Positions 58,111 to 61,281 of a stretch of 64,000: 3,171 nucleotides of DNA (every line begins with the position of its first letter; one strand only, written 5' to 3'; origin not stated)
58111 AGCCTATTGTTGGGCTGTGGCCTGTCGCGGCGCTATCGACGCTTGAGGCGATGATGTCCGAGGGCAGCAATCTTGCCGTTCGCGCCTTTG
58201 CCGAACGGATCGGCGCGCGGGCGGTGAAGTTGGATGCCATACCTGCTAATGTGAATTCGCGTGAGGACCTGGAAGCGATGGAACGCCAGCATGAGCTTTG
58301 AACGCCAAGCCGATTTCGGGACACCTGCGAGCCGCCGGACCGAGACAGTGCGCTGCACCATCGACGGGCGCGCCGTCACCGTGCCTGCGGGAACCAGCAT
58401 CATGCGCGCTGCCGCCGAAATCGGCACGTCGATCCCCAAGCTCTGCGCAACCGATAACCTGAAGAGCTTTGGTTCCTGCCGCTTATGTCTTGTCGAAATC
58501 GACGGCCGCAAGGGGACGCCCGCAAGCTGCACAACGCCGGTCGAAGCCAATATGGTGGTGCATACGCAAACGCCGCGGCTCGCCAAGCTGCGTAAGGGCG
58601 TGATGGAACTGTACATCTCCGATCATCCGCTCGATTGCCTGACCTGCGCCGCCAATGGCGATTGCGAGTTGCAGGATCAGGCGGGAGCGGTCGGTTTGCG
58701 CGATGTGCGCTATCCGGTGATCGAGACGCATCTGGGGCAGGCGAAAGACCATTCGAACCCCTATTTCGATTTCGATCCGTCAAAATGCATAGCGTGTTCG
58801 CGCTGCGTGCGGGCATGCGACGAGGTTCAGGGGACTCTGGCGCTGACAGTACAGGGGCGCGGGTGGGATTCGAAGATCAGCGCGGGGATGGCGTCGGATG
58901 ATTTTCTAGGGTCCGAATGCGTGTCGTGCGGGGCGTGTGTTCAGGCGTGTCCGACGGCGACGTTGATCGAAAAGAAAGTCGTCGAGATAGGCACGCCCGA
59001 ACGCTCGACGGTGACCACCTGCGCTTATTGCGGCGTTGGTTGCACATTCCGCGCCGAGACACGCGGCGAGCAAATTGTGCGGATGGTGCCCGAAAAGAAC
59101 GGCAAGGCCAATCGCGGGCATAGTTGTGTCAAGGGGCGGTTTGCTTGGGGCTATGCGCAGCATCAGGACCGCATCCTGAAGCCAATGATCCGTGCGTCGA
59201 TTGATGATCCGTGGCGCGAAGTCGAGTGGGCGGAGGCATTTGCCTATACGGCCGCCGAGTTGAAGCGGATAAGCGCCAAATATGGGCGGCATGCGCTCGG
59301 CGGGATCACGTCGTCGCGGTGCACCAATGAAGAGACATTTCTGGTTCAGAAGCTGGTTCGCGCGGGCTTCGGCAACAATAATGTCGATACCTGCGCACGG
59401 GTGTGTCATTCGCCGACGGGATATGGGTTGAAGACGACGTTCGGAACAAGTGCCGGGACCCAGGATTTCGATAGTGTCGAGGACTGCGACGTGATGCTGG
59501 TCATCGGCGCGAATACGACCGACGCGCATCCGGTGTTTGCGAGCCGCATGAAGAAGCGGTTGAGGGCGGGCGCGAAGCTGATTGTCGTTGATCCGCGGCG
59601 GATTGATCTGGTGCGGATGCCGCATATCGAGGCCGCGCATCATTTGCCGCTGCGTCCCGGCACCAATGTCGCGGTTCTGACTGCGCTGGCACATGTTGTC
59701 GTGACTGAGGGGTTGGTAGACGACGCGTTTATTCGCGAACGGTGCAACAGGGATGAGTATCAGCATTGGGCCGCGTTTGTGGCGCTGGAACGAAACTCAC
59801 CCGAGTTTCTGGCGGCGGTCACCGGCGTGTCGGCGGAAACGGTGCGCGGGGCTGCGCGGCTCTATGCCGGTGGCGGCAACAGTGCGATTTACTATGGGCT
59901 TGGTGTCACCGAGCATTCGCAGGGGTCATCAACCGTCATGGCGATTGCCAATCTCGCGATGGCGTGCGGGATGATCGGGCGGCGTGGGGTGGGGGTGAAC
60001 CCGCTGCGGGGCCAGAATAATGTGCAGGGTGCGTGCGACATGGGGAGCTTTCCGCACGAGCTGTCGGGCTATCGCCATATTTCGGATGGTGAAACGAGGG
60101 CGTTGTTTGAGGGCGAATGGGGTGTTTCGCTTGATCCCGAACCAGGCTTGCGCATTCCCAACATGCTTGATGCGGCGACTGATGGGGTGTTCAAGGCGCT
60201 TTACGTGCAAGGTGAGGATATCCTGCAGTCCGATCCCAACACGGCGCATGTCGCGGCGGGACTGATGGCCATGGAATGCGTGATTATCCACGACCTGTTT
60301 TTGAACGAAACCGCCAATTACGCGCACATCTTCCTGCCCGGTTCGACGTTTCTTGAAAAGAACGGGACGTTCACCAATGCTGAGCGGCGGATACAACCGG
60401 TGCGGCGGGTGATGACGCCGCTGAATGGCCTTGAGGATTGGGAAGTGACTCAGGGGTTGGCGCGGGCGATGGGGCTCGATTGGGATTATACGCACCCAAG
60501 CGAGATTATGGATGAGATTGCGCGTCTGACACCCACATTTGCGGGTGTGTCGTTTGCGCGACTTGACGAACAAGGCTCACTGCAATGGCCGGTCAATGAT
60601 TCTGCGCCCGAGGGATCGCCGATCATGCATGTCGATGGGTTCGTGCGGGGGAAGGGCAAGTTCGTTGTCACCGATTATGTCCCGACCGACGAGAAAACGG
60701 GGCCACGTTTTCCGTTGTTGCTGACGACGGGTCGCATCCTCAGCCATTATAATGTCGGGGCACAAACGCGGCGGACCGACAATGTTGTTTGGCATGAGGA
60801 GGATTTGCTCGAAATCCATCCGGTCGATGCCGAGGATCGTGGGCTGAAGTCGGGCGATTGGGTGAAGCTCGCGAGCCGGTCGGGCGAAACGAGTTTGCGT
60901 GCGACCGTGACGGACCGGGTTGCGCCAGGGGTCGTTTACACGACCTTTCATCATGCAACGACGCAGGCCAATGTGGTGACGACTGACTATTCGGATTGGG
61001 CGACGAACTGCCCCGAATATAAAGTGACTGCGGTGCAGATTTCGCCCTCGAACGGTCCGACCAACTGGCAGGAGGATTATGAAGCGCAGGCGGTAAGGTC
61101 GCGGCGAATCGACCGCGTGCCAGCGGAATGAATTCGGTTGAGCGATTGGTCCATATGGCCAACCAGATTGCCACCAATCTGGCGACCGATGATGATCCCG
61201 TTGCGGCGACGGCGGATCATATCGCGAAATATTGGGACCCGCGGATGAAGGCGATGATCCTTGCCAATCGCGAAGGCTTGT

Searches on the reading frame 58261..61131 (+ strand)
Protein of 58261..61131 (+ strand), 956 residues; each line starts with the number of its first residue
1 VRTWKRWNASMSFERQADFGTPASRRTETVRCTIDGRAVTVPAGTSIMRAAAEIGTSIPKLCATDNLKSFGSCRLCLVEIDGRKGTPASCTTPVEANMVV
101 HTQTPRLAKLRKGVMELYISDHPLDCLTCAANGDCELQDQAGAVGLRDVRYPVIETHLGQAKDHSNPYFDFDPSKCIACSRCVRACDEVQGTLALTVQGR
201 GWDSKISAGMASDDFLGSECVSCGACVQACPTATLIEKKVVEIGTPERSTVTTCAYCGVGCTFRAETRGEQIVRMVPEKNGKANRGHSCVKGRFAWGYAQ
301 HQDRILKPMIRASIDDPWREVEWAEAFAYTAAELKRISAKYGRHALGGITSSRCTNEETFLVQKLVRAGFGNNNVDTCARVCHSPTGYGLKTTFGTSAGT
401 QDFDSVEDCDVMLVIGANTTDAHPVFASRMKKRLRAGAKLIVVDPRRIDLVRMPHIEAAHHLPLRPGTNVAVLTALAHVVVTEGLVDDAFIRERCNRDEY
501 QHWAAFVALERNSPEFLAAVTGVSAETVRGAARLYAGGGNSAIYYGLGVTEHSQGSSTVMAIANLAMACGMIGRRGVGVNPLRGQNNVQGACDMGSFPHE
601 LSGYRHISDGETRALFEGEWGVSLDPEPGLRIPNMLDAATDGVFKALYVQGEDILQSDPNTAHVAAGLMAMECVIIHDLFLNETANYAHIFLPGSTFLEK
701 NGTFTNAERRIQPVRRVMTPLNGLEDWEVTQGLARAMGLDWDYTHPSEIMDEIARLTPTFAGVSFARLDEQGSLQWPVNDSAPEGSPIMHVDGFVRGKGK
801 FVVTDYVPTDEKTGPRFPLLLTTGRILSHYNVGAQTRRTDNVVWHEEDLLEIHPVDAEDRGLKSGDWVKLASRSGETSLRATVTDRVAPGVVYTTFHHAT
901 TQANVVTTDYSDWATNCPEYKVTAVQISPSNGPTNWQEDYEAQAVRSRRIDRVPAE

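Call 53: search_protein_families(library=pfam, proteins=[window:58261-61131:+], max_evalue=0.00001)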
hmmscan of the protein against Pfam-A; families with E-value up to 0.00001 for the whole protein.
window:58261-61131:+ (956 aa): 8 families
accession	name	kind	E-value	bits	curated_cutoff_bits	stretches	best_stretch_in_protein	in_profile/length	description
PF00384.28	Molybdopterin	-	6.3e-66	223.2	24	1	304-734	1-351/353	Molybdopterin oxidoreductase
PF01568.27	Molydop_binding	-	1.2e-27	96.5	26.8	1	819-924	1-110/110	Molydopterin dinucleotide binding domain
PF13510.11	Fer2_4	-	1.6e-24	86.2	22.8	1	28-104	2-81/82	2Fe-2S iron-sulfur cluster binding domain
PF04879.21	Molybdop_Fe4S4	-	1.4e-16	60.6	22.7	1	248-300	2-54/55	Molybdopterin oxidoreductase Fe4S4 domain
PF10588.14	NADH-G_4Fe-4S_3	-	3e-16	59.1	27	1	111-150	1-40/40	NADH-ubiquinone oxidoreductase-G iron-sulfur binding region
PF22117.2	Fer4_Nqo3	-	4.1e-07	30.5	27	1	171-235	6-66/67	NADH-quinone oxidoreductase subunit 3, ferredoxin-like domain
PF12838.12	Fer4_7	-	1.2e-06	29.3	27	1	175-233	1-51/52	4Fe-4S dicluster domain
PF00037.32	Fer4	-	2.7e-06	27.4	21.1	0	219-233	7-21/24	4Fe-4S binding domain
